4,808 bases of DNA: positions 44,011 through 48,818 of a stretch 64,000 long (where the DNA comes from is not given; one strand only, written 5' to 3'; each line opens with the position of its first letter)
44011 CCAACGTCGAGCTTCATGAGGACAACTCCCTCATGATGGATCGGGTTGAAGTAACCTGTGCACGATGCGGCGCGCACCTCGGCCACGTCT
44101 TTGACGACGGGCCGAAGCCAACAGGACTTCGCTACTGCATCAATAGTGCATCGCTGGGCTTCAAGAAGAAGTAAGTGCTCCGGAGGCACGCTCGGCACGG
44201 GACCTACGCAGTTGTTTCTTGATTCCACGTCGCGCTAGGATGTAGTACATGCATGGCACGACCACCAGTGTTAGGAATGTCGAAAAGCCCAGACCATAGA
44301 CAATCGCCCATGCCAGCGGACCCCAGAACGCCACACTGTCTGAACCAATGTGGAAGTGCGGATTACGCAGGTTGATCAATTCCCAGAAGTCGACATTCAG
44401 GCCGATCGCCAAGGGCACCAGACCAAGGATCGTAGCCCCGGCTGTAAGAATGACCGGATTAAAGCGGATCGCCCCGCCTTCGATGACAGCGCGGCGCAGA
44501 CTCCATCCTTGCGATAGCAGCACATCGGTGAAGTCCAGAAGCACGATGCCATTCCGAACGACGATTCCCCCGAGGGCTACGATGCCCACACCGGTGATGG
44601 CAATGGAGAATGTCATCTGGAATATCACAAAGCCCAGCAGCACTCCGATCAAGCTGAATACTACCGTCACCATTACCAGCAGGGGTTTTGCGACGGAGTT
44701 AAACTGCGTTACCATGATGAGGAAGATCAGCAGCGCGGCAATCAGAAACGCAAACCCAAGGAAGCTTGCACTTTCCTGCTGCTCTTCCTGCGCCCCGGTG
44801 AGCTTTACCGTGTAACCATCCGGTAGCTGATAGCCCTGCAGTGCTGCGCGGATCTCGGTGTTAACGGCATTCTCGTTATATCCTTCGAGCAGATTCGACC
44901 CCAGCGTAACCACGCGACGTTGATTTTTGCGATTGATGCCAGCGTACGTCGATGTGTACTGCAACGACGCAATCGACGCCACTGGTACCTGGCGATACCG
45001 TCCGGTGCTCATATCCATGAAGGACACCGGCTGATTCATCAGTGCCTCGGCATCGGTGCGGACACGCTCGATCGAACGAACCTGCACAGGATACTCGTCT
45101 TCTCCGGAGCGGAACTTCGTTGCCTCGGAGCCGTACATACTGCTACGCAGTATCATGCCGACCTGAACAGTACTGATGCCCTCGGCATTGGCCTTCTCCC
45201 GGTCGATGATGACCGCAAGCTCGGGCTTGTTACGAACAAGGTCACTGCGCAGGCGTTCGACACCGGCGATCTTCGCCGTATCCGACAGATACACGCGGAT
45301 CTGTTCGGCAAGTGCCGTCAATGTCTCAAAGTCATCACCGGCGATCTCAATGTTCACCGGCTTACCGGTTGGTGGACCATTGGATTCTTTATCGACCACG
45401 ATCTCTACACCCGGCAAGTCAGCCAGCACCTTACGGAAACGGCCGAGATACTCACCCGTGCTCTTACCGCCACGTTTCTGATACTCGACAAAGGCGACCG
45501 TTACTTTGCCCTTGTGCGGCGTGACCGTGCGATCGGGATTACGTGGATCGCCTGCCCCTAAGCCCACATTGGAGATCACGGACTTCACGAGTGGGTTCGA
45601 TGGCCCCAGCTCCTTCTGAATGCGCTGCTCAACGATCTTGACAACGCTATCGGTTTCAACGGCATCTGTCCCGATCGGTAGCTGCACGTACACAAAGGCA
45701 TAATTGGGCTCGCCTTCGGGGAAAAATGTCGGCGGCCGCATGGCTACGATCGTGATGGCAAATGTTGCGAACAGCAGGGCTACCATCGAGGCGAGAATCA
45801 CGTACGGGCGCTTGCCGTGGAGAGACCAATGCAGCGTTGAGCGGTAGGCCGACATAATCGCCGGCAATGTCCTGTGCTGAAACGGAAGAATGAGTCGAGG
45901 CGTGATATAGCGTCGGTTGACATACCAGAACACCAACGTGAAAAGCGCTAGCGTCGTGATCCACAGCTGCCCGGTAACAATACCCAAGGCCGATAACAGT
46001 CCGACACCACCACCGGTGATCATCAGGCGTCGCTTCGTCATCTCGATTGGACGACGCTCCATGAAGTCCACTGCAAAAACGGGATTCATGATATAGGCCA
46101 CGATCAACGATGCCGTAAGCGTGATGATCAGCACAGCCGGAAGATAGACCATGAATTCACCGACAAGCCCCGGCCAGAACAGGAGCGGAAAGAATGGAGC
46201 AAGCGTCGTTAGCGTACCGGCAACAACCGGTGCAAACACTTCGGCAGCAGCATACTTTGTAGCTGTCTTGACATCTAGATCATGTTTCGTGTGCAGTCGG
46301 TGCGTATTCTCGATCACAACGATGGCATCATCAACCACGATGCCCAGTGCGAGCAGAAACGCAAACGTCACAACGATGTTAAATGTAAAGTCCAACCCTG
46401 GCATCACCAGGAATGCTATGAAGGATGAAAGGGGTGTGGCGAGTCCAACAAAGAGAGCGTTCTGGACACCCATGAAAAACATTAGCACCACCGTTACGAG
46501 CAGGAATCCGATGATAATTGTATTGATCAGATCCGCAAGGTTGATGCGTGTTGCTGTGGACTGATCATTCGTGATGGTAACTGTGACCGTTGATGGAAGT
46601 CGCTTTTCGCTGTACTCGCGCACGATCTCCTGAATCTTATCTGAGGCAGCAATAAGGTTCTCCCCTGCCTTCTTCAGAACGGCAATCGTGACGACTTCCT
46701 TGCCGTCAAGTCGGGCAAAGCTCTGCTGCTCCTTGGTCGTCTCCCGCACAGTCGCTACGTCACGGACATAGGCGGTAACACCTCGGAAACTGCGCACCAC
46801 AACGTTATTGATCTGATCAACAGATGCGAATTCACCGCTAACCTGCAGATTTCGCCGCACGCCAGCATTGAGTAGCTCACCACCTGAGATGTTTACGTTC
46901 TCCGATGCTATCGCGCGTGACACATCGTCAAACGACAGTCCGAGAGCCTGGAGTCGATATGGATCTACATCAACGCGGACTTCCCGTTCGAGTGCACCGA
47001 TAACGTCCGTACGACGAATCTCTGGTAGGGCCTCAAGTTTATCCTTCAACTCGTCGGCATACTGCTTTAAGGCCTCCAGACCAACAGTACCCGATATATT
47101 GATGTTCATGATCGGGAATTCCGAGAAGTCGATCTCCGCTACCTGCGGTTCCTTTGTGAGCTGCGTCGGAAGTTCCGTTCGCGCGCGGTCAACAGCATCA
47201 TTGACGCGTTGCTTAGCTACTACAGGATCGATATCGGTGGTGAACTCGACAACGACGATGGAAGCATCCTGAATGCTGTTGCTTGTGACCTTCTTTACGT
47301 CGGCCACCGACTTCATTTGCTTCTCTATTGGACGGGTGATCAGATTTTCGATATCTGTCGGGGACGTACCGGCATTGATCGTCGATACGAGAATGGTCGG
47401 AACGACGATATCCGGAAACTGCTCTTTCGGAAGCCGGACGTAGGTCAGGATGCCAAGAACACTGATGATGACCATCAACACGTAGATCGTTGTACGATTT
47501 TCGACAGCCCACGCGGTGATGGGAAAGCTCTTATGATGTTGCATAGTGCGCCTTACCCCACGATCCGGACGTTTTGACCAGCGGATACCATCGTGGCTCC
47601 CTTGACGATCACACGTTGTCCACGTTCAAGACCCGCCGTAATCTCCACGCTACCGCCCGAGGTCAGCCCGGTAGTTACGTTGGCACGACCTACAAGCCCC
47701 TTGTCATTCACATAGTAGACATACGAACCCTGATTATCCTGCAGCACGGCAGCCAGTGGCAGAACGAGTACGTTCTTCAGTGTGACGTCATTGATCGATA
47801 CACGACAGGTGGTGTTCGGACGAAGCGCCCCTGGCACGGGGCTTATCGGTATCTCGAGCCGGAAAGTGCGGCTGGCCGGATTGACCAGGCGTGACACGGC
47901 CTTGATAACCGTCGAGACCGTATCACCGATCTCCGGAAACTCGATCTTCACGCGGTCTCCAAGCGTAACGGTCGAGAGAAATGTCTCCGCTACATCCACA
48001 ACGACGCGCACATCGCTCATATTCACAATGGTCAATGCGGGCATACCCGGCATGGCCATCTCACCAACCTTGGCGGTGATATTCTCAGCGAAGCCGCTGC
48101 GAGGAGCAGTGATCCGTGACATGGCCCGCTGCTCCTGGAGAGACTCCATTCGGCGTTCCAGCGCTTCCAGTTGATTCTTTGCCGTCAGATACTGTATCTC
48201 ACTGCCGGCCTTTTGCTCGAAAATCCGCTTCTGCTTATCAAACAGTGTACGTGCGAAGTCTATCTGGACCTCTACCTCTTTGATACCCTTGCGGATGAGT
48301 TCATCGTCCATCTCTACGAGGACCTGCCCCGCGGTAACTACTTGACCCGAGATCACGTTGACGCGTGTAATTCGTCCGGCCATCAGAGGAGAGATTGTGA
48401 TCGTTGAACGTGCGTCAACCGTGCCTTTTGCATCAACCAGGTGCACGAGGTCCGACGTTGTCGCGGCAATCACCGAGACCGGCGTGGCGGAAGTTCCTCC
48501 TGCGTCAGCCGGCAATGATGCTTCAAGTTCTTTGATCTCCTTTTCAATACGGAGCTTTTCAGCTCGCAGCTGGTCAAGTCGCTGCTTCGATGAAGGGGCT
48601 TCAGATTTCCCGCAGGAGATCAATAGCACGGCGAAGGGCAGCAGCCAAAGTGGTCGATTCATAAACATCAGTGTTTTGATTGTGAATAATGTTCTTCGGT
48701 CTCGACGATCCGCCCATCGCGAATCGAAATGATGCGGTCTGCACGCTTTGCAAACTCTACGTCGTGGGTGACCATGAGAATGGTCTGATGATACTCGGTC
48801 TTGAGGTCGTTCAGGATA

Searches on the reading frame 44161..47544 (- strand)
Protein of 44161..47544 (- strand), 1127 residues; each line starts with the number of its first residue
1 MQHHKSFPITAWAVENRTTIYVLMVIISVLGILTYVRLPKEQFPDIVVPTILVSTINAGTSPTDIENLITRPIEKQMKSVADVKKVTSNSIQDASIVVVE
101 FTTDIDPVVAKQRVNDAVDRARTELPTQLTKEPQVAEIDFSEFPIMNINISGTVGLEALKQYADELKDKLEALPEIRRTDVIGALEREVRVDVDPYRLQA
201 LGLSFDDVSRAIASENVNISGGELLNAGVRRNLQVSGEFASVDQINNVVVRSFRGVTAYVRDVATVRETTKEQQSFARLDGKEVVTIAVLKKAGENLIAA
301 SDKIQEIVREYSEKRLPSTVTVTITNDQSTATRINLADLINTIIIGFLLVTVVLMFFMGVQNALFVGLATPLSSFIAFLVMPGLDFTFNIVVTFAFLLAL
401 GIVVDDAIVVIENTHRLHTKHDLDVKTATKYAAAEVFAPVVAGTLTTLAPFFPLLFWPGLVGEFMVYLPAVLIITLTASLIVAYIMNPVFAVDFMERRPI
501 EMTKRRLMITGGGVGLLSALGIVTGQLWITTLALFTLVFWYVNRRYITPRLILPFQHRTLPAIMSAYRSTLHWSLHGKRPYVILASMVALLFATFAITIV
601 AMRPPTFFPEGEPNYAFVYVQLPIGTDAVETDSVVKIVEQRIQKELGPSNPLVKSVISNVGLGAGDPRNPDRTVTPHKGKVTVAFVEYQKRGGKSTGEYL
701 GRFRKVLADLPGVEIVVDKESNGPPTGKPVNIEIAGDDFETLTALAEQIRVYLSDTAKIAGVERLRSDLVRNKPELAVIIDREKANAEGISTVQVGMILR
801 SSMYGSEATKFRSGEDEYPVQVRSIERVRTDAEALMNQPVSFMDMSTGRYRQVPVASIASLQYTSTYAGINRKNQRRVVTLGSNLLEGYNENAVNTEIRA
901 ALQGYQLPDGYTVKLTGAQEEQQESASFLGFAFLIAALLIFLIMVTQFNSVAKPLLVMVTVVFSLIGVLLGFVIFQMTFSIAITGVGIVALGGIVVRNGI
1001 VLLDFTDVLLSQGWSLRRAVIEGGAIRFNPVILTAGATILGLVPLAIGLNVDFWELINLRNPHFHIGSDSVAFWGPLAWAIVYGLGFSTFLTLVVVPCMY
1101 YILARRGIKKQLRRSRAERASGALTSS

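Call 65: search_protein_families(library=pfam, proteins=[window:44161-47544:-], max_evalue=0.00001)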
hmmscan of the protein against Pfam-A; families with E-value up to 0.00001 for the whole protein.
window:44161-47544:- (1127 aa): 2 families
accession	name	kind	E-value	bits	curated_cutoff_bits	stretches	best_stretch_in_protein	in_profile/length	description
PF00873.25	ACR_tran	-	1.9e-174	582.5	28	1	11-1103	3-1020/1021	AcrB/AcrD/AcrF family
PF03176.21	MMPL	-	7.2e-08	32.2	20.5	1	871-983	84-199/333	MMPL family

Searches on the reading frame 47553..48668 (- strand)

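Call 65: search_protein_families(library=pfam, proteins=[window:47553-48668:-], max_evalue=0.00001)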
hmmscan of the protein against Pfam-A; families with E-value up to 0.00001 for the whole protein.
window:47553-48668:- (371 aa): 3 families
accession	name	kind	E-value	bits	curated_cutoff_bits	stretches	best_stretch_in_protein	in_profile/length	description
PF16576.10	HlyD_D23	-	1.5e-21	77.2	30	1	80-286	8-212/214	Barrel-sandwich domain of CusB or HlyD membrane-fusion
PF13437.12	HlyD_3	-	2.4e-12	47.9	22.2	1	186-281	2-102/106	HlyD family secretion protein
PF13533.13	Biotin_lipoyl_2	-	4.2e-07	30.1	29.8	1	90-121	1-32/32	Biotin-lipoyl like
